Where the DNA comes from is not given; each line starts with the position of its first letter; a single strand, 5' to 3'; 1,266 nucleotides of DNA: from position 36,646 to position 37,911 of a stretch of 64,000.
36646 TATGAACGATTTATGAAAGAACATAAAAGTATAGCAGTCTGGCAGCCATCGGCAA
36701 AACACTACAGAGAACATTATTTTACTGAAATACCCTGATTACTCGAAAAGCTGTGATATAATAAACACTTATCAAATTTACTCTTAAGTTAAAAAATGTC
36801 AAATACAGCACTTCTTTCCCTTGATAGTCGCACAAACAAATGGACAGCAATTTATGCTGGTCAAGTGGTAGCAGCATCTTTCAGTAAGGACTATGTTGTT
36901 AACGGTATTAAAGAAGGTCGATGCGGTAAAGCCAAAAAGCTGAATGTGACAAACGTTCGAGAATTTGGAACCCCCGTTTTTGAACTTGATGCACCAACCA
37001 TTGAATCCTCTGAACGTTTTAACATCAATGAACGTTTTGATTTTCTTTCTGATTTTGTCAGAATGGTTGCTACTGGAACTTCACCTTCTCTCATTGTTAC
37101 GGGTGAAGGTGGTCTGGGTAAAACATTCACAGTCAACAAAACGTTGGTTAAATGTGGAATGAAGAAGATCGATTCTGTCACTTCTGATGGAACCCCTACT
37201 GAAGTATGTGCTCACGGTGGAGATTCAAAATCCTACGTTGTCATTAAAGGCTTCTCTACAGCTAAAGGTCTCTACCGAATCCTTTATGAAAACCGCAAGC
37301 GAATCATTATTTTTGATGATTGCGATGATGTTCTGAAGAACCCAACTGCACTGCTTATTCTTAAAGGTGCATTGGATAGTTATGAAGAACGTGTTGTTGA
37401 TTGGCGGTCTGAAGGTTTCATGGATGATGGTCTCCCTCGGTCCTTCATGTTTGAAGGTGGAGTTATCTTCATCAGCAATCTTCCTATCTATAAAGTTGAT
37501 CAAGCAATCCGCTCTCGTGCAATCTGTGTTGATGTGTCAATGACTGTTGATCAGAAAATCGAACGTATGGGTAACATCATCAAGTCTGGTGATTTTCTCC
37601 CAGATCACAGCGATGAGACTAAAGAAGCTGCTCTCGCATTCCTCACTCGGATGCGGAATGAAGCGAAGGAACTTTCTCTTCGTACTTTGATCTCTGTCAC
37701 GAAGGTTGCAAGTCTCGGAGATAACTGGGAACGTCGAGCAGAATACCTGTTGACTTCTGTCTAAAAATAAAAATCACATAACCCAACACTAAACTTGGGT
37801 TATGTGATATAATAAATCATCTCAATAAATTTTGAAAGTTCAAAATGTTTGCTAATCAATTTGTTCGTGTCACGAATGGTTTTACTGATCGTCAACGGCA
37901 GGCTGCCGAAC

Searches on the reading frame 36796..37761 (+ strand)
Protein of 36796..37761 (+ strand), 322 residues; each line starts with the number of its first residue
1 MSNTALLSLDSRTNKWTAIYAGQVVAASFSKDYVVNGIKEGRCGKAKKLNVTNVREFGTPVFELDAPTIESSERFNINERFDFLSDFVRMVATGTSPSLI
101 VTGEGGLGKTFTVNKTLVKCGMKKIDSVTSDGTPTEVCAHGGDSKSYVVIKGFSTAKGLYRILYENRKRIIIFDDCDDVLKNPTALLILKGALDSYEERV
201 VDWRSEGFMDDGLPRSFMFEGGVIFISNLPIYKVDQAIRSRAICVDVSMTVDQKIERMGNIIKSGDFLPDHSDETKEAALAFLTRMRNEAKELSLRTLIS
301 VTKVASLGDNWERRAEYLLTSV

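Call 4: search_protein_families(library=pfam, proteins=[window:36796-37761:+], max_evalue=1)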
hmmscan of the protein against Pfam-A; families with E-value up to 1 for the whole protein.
window:36796-37761:+ (322 aa): 5 families
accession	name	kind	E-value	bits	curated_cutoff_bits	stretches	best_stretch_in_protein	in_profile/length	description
PF13191.12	AAA_16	-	0.0013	19.7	32.6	1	81-115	9-43/167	AAA ATPase domain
PF00004.35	AAA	-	0.029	15.3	21.2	1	100-183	2-73/131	ATPase family associated with various cellular activities (AAA)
PF20720.3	nSTAND3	-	0.068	13.3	27.2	1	99-176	20-74/155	Novel STAND NTPase 3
PF16796.11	Microtub_bd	-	0.18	12.1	27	1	84-120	79-118/155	Microtubule binding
PF13401.12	AAA_22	-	0.26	12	27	1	97-118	6-27/130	AAA domain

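Call 6: search_protein_families(library=phrogs, proteins=[window:36796-37761:+], max_evalue=0.01)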
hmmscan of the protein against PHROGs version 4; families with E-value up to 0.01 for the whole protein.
window:36796-37761:+ (322 aa): 3 families
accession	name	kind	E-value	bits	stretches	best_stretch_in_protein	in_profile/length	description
phrog_1250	-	unknown function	2e-52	179.2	1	70-319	78-325/327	unknown function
phrog_25471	-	unknown function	0.0011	20.1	0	83-129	10-56/162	-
phrog_168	-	DNA, RNA and nucleotide metabolism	0.0014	19.4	1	86-263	32-171/314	clamp loader of DNA polymerase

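Call 72: search_protein_families(library=ncbifam, proteins=[window:36796-37761:+], max_evalue=0.01)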
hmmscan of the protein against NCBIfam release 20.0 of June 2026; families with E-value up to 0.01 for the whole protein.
window:36796-37761:+ (322 aa): 1 family
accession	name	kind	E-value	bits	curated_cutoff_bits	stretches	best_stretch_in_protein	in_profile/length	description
NF005304.0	PRK06835.1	equivalog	0.0036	16.5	215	1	49-114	136-201/330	ATP-binding protein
